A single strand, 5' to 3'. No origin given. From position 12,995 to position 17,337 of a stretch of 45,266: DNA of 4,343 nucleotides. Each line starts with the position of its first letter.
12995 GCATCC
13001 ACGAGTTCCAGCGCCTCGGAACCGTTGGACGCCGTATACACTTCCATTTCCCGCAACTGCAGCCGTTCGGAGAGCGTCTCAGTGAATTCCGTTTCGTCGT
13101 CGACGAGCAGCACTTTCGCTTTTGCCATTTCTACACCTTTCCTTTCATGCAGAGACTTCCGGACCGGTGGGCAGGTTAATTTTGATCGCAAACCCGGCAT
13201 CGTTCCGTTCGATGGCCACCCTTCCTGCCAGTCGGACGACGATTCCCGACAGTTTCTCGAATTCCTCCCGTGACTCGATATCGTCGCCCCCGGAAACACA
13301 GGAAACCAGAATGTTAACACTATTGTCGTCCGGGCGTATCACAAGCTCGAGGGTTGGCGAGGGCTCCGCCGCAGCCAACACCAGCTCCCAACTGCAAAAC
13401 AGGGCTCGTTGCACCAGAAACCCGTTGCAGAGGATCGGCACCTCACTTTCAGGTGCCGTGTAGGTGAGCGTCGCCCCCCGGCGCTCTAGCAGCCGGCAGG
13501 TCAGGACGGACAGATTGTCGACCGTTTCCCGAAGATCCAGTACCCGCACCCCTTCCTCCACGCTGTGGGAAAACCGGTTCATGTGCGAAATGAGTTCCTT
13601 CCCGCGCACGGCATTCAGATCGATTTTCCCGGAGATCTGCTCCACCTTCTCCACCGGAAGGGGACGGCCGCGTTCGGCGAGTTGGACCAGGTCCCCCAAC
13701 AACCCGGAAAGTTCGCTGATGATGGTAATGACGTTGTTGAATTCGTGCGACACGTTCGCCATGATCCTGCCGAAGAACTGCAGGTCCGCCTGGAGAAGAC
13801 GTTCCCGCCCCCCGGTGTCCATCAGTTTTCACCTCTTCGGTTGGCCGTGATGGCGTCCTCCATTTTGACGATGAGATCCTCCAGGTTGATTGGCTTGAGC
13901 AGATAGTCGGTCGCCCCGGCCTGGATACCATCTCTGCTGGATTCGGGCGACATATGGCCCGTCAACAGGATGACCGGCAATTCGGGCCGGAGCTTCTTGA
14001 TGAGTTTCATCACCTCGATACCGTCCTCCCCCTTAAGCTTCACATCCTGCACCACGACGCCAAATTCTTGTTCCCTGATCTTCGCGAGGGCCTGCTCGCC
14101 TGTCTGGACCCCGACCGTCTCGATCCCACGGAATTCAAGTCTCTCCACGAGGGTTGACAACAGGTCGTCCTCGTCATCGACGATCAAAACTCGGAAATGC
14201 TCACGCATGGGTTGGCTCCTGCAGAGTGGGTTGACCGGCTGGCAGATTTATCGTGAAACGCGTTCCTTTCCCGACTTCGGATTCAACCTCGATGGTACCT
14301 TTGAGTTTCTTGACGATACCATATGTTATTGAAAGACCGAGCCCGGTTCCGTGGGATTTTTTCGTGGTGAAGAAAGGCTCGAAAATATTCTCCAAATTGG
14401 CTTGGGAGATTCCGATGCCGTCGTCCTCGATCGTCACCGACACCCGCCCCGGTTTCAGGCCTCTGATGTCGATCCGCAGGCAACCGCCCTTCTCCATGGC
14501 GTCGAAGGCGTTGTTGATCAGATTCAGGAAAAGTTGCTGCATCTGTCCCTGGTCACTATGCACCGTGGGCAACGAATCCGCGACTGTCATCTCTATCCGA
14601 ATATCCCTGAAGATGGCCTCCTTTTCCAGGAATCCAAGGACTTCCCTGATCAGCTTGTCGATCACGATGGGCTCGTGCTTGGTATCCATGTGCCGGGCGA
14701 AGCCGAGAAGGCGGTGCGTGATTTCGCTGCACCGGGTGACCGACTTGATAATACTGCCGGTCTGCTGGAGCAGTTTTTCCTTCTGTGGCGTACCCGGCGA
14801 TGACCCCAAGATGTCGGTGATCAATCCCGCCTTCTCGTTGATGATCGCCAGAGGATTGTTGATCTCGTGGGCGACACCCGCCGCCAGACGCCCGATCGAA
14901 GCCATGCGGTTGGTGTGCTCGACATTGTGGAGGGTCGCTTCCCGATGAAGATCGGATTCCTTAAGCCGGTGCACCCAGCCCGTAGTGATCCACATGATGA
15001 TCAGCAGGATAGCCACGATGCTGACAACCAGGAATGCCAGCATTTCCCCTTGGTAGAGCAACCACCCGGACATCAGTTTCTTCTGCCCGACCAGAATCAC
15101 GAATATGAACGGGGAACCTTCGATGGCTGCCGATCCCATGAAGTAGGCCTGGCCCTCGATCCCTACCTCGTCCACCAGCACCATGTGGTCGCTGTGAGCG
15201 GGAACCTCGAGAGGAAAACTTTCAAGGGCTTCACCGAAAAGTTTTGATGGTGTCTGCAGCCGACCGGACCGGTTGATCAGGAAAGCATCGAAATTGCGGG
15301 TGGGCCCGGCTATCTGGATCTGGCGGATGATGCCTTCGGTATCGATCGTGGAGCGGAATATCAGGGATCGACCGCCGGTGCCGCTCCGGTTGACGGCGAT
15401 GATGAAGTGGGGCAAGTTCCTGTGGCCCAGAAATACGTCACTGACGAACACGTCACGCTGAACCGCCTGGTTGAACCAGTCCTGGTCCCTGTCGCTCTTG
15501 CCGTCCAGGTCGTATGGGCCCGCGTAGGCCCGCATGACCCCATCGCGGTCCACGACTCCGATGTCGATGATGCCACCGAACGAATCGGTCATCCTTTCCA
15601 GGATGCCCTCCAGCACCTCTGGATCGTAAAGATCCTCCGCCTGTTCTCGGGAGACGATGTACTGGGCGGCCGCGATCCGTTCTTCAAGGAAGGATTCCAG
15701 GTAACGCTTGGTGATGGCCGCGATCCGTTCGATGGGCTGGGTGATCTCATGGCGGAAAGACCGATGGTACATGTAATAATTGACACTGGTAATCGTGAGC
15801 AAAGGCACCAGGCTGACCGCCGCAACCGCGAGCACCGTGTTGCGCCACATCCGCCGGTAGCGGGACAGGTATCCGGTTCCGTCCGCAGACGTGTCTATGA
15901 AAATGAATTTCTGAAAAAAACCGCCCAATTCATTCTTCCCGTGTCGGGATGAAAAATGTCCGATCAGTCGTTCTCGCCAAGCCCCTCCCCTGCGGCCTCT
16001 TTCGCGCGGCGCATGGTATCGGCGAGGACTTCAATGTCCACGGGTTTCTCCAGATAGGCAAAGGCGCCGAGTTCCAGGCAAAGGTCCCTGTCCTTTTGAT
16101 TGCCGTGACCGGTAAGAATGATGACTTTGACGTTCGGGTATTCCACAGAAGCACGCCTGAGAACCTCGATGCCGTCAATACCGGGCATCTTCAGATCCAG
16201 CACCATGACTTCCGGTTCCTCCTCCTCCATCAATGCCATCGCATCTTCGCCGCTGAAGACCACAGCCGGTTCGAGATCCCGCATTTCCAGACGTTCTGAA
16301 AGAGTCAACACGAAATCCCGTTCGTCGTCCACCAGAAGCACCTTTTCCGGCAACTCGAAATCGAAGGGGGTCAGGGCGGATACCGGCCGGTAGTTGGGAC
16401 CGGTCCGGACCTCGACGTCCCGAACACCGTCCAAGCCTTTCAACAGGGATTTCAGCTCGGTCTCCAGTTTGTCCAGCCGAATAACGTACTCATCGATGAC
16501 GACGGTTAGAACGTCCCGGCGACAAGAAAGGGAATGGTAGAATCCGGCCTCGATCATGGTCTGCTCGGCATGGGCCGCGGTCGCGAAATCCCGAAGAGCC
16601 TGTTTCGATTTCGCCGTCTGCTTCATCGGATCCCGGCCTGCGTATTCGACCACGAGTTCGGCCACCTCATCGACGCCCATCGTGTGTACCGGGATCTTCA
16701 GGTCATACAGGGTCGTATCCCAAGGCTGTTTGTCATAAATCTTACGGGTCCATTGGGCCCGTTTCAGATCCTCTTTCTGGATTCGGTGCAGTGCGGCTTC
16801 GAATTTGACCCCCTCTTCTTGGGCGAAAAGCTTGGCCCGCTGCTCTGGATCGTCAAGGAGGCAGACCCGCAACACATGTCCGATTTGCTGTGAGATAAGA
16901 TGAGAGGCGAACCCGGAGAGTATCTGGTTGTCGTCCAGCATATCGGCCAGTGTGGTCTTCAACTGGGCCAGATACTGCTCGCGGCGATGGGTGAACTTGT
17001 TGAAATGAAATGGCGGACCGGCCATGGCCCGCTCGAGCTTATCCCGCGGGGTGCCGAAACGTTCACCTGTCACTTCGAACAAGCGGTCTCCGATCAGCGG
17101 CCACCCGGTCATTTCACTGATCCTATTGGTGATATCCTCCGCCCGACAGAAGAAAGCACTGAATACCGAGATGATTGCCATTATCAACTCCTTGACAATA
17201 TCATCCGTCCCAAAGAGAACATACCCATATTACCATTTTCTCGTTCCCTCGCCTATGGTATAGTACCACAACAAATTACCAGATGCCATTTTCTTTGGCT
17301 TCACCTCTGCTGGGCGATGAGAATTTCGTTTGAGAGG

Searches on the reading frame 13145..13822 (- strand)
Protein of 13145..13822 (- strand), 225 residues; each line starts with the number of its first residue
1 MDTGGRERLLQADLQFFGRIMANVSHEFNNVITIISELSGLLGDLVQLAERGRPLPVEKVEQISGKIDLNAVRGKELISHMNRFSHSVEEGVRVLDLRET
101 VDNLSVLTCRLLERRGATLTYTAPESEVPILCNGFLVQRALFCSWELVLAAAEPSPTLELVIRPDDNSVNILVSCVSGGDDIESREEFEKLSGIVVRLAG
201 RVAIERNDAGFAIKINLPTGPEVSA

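Call 14: search_protein_families(library=pfam, proteins=[window:13145-13822:-], max_evalue=0.001)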
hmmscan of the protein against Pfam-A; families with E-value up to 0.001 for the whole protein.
window:13145-13822:- (225 aa): 0 families

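Call 55: search_protein_families(library=pfam, proteins=[window:13145-13822:-], max_evalue=0.1)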
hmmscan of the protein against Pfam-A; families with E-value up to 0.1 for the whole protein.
window:13145-13822:- (225 aa): 1 family
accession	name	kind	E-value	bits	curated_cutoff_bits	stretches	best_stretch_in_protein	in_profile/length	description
PF00512.31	HisKA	-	0.037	14.5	26.9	1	19-85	4-61/66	His Kinase A (phospho-acceptor) domain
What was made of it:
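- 13145..13822 (-): 225-aa protein with an H-box (SHEFNN) and a degenerate ATPase half. Likely a ChpT/Spo0B-like histidine phosphotransferase. Weak HisKA match, E 0.037 (call 55).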

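Call 57: search_solved_structures(query=window:13145-13819:-, max_evalue=1)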
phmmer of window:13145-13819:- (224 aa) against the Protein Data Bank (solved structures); distinct sequences matched with E-value up to 1: 2.
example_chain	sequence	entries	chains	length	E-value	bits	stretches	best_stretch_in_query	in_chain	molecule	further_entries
5idj_A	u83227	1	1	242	0.0039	19.8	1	12-114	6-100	Histidine kinase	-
8vc9_A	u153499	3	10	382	0.78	12.2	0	12-115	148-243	Leptospira virulence regulator B (LvrB) | histidine kinase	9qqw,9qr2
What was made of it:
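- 13145..13822 (-): Match to the CckA DHp region in 5idj, E 0.0039 (call 57).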

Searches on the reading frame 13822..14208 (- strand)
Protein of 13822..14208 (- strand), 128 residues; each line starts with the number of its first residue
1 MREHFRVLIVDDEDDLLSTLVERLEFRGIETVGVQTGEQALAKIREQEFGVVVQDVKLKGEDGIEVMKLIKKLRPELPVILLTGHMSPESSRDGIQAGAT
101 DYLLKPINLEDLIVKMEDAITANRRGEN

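Call 15: search_protein_families(library=pfam, proteins=[window:13822-14208:-], max_evalue=0.001)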
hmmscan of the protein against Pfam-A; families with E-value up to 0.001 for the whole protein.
window:13822-14208:- (128 aa): 2 families
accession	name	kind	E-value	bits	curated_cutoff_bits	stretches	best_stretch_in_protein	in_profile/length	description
PF00072.30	Response_reg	-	1.5e-26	93.2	30.2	1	7-115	1-109/111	Response regulator receiver domain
PF06490.17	FleQ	-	0.00049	20.8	22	1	6-91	1-84/108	Flagellar regulatory protein FleQ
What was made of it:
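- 13822..14208 (-): Single-domain receiver (128 aa), the likely first acceptor of the relay. Pfam 1.5e-26 (call 15).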

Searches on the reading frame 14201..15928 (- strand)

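Call 3: search_protein_families(library=pfam, proteins=[window:14201-15928:-], max_evalue=0.01)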
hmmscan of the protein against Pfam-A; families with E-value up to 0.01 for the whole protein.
window:14201-15928:- (575 aa): 4 families
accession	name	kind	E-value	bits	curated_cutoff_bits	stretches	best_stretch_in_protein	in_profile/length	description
PF02518.31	HATPase_c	-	7.3e-28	97.7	26.4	1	459-564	2-109/111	Histidine kinase-, DNA gyrase B-, and HSP90-like ATPase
PF02743.24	dCache_1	-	2e-11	44.3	45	1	67-278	12-239/240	Cache domain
PF00512.31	HisKA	-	1.6e-08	34.9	26.9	1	346-412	3-62/66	His Kinase A (phospho-acceptor) domain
PF13589.12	HATPase_c_3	-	0.00025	21.5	25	1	468-525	8-62/137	Histidine kinase-, DNA gyrase B-, and HSP90-like ATPase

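Call 4: search_protein_families(library=ncbifam, proteins=[window:14201-15928:-], max_evalue=0.01)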
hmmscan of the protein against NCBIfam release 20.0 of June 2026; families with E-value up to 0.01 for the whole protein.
window:14201-15928:- (575 aa): 87 families (the best 25 are shown)
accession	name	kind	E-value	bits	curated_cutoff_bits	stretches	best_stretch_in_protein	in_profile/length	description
NF008468.0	PRK11360.1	equivalog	4.7e-64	216.8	646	1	329-566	380-610/616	two-component system sensor histidine kinase AtoS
NF007688.0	PRK10364.1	equivalog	7.1e-53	180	479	1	299-564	197-451/460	two-component system sensor histidine kinase ZraS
NF010411.0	PRK13837.1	equivalog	8e-51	173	647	1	329-572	434-683/828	two-component system VirA-like sensor kinase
NF046020.1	HisKinCckABruc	equivalog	4.7e-39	133.9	1000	1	335-565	470-708/868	cell cycle histidine kinase CckA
NF010076.0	PRK13557.1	subfamily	1e-37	129.8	631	1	334-570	152-400/540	histidine kinase famiy protein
NF052574.1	HisKinEspCMyxo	equivalog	5.5e-37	127.3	1200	1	339-570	411-643/785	serine histidine kinase EspC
NF052573.1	HisKinEspAMyxo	equivalog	1.8e-36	125.5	1400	1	335-567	374-614/755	serine histidine kinase EspA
NF046026.1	HisKinCckACaul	equivalog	6.4e-36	123.7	1000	1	337-568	294-536/678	cell cycle histidine kinase CckA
NF053867.1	SprKinKinDBac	equivalog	1.8e-35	122.3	775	1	300-564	246-497/500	sporulation kinase KinD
NF038348.1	T2SS_HK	subfamily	1.3e-34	119.6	450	2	452-563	461-572/574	histidine kinase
NF046044.1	PnpS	equivalog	8.6e-34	117.2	400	1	350-563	175-390/390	two-component system histidine kinase PnpS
NF047466.1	hybrid_RR_LvrB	exception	1.4e-32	113.4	500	1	338-564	145-376/377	hybrid histidine kinase/response regulator LvrB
NF047497.1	HK_LIC_12097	equivalog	2.4e-31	108.8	500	1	340-564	145-366/367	LIC_12097 family sensor histidine kinase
NF006800.0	PRK09303.1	equivalog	3.7e-28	98.5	342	1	339-564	145-377/383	histidine kinase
TIGR02966.1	phoR_proteo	equivalog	4.1e-28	98.3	334.2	1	348-561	117-332/333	phosphate regulon sensor histidine kinase PhoR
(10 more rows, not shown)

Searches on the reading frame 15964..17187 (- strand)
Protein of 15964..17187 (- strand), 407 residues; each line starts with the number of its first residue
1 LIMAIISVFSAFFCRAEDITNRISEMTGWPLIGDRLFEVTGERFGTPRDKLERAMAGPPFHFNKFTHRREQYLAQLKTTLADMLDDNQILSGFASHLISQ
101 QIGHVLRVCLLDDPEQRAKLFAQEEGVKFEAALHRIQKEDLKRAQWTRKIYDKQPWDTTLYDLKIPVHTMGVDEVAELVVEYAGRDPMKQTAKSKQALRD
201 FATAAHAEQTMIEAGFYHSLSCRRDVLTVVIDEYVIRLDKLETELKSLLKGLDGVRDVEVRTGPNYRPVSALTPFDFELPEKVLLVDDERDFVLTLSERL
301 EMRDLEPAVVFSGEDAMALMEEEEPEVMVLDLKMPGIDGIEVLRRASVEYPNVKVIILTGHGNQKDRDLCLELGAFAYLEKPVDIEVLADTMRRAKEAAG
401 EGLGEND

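Call 3: search_protein_families(library=pfam, proteins=[window:15964-17187:-], max_evalue=0.01)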
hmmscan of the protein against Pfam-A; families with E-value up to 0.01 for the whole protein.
window:15964-17187:- (407 aa): 2 families
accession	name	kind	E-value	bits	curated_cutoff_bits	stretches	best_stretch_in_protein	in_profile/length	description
PF00072.30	Response_reg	-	2e-25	89.6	30.2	1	283-391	1-109/111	Response regulator receiver domain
PF13189.12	Cytidylate_kin2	-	1e-17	65.3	28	1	5-165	1-172/176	Cytidylate kinase-like family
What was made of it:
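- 15964..17187 (-): First gene of the relay operon: cytidylate-kinase-like (PF13189) domain plus REC. Pfam (call 3).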

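Call 4: search_protein_families(library=ncbifam, proteins=[window:15964-17187:-], max_evalue=0.01)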
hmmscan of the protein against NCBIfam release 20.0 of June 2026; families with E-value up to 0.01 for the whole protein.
window:15964-17187:- (407 aa): 96 families (the best 25 are shown)
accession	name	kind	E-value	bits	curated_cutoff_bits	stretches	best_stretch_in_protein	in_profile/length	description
TIGR02875.1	spore_0_A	equivalog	3.8e-18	65.7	200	1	282-397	4-123/262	sporulation transcription factor Spo0A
NF008199.0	PRK10955.1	equivalog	1.2e-16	61.3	341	1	281-387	2-106/232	envelope stress response regulator transcription factor CpxR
TIGR01818.1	ntrC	equivalog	3.2e-16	59.2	558.6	1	283-399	1-117/463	nitrogen regulation protein NR(I)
TIGR02154.1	PhoB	equivalog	4.5e-16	58.9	296.2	1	281-394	3-122/226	phosphate regulon transcriptional regulator PhoB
NF051870.1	NAssimRespRegNtrX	equivalog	5.4e-16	58.5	600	1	282-399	3-122/452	nitrogen assimilation response regulator NtrX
NF040534.1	resp_reg_YycF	equivalog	7.2e-16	58.2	340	1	282-387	2-106/231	response regulator YycF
NF006900.1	PRK09390.1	equivalog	1.4e-15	57.4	255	1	282-401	6-125/203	response regulator FixJ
NF045505.1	RR_RssB_Pseudo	equivalog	1.5e-15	57.2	700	1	282-398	7-124/394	two-component system response regulator RssB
NF045944.1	ResRegRpaBCyano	equivalog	1.6e-15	57.1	330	1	284-386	1-102/229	response regulator transcription factor RpaB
NF033791.1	ActR_PrrA_rreg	equivalog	4.3e-15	56.1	250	1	282-397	3-118/173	ActR/PrrA/RegA family redox response regulator transcription factor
NF007005.1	PRK09468.1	equivalog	6.6e-15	55.2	331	1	281-388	4-111/237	osmolarity response regulator transcription factor OmpR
NF040689.1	MtrAB_MtrA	equivalog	7.2e-15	54.9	300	1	283-393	1-110/219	MtrAB system response regulator MtrA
NF053512.1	nitric_RR_NosR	exception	1.1e-14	54.3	400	1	283-397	1-116/422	response regulator c-di-GMP phosphodiesterase, NosR family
NF012023.0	PRK15479.1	equivalog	1.3e-14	54.3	337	1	282-393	2-113/224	transcriptional regulator TctD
NF008296.0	PRK11083.1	equivalog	2e-14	53.6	273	1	281-385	4-107/228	two-component system response regulator CreB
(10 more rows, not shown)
